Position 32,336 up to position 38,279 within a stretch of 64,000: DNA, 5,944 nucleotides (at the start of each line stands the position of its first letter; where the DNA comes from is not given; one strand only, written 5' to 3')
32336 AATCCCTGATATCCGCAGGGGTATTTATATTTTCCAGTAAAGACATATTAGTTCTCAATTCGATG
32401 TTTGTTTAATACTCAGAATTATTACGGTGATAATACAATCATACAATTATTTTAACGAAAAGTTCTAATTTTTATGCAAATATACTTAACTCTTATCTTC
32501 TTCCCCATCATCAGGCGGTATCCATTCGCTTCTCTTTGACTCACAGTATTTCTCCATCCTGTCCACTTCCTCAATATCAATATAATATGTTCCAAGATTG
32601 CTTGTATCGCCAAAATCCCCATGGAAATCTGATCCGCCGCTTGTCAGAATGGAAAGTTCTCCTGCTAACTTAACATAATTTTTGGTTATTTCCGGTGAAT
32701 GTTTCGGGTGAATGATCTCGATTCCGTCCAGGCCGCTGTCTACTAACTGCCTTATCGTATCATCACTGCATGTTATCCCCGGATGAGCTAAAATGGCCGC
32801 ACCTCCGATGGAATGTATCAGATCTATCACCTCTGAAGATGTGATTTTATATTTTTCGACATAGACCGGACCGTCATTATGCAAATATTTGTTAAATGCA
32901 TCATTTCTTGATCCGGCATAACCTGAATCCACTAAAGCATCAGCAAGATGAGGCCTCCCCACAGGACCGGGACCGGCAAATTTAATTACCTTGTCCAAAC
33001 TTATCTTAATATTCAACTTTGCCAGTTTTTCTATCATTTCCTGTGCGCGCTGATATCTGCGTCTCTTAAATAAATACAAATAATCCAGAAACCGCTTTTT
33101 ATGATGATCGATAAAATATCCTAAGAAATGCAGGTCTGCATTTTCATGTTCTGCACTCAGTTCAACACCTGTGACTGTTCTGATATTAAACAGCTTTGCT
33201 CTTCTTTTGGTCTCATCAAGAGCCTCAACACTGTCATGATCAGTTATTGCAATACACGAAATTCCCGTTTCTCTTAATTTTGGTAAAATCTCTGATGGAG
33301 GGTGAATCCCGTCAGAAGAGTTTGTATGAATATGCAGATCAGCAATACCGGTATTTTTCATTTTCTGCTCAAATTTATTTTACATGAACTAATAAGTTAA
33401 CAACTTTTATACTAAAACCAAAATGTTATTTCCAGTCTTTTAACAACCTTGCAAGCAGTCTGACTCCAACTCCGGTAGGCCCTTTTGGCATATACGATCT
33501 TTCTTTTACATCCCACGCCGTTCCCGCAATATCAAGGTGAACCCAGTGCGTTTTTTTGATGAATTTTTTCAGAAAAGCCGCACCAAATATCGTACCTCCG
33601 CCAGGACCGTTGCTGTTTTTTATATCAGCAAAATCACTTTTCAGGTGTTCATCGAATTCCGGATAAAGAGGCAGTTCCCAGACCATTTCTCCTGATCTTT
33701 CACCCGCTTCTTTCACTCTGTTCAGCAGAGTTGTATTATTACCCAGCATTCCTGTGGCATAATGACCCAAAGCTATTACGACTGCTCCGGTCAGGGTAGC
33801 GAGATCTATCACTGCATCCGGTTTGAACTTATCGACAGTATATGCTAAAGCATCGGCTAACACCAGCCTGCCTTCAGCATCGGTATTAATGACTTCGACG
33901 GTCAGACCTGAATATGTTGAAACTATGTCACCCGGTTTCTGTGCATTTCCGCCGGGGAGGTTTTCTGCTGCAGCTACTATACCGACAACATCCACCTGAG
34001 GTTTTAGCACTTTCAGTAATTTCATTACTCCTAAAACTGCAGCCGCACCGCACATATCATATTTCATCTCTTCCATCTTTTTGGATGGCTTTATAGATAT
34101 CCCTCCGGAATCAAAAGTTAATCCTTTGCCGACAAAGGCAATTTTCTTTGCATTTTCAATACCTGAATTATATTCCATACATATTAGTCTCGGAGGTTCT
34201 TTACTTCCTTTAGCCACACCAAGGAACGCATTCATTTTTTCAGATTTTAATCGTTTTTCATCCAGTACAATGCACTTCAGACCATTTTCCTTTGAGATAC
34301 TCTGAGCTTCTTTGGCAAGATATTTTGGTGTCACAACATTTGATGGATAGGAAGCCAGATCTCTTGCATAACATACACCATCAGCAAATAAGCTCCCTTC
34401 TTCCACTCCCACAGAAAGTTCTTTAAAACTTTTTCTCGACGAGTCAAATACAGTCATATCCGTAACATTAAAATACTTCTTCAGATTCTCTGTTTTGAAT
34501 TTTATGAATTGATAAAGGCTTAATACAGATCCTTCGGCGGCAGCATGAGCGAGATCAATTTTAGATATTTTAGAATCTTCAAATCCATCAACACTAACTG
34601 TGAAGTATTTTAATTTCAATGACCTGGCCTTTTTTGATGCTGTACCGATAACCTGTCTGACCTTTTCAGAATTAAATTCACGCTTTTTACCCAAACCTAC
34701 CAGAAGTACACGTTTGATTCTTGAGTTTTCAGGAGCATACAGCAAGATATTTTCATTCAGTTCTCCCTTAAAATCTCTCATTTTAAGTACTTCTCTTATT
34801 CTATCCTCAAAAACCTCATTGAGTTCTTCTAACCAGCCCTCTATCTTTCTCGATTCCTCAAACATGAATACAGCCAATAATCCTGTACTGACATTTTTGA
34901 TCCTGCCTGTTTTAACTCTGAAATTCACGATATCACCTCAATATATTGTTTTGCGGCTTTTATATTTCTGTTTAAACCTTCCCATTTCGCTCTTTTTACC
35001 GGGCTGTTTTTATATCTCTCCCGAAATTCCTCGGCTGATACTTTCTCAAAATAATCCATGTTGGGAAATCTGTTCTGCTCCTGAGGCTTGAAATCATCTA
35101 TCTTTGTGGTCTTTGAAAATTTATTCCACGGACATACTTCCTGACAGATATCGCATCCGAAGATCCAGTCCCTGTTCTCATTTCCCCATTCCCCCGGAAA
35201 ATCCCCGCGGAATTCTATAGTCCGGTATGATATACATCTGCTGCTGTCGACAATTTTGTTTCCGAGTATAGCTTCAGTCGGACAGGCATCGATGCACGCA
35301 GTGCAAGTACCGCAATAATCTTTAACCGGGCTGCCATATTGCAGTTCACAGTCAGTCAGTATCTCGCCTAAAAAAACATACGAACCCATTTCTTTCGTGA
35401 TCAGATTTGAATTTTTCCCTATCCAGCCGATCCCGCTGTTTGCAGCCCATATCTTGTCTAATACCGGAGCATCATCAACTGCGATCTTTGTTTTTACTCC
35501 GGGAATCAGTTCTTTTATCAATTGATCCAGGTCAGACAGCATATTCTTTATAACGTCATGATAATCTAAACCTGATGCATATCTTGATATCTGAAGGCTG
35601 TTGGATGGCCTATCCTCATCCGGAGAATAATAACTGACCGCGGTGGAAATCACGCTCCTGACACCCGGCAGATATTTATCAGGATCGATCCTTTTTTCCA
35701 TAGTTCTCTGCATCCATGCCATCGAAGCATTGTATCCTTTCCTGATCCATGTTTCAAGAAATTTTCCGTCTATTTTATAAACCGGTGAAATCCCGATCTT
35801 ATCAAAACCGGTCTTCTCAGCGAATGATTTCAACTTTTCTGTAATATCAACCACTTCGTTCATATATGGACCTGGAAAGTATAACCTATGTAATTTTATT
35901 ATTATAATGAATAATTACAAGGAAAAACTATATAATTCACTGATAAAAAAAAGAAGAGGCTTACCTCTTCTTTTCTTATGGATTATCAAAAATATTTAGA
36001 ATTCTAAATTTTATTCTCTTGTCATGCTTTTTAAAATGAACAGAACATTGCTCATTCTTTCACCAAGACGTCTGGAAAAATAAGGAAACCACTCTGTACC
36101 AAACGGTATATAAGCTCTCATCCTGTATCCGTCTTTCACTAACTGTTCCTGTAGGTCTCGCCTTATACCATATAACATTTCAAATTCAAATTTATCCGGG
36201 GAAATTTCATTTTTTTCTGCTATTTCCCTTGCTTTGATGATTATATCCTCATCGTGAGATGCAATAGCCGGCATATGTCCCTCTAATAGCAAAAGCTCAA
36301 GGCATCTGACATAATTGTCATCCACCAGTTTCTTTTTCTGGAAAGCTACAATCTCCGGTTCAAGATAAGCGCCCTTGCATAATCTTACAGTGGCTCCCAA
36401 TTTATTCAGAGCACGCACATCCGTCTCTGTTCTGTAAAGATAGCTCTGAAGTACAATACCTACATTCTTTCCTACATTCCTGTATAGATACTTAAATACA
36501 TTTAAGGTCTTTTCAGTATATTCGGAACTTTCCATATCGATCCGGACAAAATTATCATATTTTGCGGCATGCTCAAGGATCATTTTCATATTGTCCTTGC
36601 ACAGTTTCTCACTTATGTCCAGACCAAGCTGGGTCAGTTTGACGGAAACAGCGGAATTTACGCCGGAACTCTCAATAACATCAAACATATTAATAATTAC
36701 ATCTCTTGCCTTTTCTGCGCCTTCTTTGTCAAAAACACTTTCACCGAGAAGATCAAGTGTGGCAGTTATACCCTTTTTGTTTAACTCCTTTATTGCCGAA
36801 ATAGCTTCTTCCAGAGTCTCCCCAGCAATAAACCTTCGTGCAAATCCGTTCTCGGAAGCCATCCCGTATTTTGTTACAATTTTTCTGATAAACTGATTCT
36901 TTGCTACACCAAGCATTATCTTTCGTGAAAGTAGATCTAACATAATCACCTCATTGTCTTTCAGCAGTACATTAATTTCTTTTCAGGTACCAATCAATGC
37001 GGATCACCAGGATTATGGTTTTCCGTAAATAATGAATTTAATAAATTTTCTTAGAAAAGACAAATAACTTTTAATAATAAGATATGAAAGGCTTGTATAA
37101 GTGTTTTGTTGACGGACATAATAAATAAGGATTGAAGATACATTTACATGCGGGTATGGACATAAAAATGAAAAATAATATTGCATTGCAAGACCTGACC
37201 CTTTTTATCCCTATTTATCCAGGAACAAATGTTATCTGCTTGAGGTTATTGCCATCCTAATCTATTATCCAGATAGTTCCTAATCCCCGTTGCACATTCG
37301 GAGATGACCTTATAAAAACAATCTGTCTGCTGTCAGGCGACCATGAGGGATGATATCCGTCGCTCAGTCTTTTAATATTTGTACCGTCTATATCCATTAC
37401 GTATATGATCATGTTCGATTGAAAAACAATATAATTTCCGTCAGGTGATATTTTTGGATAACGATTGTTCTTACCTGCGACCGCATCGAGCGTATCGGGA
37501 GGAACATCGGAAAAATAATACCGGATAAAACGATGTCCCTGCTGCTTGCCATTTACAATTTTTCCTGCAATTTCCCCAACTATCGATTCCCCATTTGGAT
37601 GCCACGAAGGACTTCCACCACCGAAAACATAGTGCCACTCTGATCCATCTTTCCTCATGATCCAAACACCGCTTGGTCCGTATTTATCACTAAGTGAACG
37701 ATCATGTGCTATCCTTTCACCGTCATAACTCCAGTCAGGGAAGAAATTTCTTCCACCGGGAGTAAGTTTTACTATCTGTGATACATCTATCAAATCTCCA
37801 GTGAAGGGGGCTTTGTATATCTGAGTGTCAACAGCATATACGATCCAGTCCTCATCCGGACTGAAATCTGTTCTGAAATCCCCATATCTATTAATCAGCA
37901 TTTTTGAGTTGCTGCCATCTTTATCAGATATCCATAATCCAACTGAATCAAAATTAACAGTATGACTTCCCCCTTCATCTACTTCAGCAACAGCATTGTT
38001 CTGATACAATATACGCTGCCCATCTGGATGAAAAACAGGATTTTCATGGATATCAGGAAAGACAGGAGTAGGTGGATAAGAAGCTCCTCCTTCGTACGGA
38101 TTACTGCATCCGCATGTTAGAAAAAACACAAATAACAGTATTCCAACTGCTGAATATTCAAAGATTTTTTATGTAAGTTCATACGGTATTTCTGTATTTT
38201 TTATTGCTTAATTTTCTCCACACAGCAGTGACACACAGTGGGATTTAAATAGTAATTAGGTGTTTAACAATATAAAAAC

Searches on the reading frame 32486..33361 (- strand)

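Call 71: search_protein_families(library=pfam, proteins=[window:32486-33361:-], max_evalue=0.00001)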
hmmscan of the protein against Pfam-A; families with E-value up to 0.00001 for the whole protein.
window:32486-33361:- (291 aa): 1 family
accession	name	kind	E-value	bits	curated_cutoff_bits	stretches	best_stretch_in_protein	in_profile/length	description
PF02811.25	PHP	-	4.6e-10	40.5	26.4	1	8-78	1-74/164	PHP domain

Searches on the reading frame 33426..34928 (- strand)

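Call 71: search_protein_families(library=pfam, proteins=[window:33426-34928:-], max_evalue=0.00001)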
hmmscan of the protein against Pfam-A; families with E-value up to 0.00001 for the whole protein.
window:33426-34928:- (500 aa): 2 families
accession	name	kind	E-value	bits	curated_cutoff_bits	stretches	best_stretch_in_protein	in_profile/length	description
PF00883.26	Peptidase_M17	-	3.7e-125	417.8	25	1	187-492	2-309/310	Cytosol aminopeptidase family, catalytic domain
PF02789.23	Peptidase_M17_N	-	6.8e-28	97.6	23.4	1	19-147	1-128/129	Cytosol aminopeptidase family, N-terminal domain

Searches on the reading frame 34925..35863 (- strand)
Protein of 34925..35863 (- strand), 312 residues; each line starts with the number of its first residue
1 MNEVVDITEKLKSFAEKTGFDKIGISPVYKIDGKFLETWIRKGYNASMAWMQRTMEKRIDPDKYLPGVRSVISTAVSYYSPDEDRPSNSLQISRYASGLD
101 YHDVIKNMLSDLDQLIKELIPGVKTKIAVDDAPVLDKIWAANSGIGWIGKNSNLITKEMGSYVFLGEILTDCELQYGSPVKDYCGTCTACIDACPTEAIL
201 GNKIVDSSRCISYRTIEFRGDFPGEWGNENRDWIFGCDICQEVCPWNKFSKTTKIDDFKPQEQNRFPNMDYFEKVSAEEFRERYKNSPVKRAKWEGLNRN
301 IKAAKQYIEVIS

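Call 71: search_protein_families(library=pfam, proteins=[window:34925-35863:-], max_evalue=0.00001)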
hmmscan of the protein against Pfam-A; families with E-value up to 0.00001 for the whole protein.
window:34925-35863:- (312 aa): 2 families
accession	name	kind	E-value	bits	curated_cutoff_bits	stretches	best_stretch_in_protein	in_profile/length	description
PF13484.11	Fer4_16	-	2.8e-21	76.5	30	1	184-247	2-66/66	4Fe-4S double cluster binding domain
PF08331.15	QueG_DUF1730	-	9.3e-20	70.8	25.1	1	58-130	1-76/77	Epoxyqueuosine reductase QueG, DUF1730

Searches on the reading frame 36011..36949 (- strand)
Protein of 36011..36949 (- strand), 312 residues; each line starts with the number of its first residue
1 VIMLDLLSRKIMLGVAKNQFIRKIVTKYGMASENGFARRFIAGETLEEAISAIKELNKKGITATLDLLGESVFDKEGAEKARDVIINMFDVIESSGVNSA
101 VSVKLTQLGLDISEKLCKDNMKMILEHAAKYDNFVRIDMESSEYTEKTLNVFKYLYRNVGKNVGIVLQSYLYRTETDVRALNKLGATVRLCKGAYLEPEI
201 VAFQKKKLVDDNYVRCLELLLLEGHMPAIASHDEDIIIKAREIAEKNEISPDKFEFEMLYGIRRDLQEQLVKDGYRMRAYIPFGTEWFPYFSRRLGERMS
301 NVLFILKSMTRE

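Call 71: search_protein_families(library=pfam, proteins=[window:36011-36949:-], max_evalue=0.00001)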
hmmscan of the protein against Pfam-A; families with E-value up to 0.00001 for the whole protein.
window:36011-36949:- (312 aa): 1 family
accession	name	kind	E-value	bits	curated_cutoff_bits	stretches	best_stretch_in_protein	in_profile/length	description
PF01619.24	Pro_dh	-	7.4e-41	141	27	1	50-304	2-275/278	Proline dehydrogenase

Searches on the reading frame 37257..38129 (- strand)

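Call 71: search_protein_families(library=pfam, proteins=[window:37257-38129:-], max_evalue=0.00001)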
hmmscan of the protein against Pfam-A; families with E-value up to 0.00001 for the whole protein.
window:37257-38129:- (290 aa): 2 families
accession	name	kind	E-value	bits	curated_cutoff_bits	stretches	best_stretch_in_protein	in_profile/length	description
PF07676.18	PD40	-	1.7e-18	66.5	20.9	0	256-277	9-30/38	WD40-like Beta Propeller Repeat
PF00930.27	DPPIV_N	-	6.8e-07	28.8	22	0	203-257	24-80/354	Dipeptidyl peptidase IV (DPP IV) N-terminal region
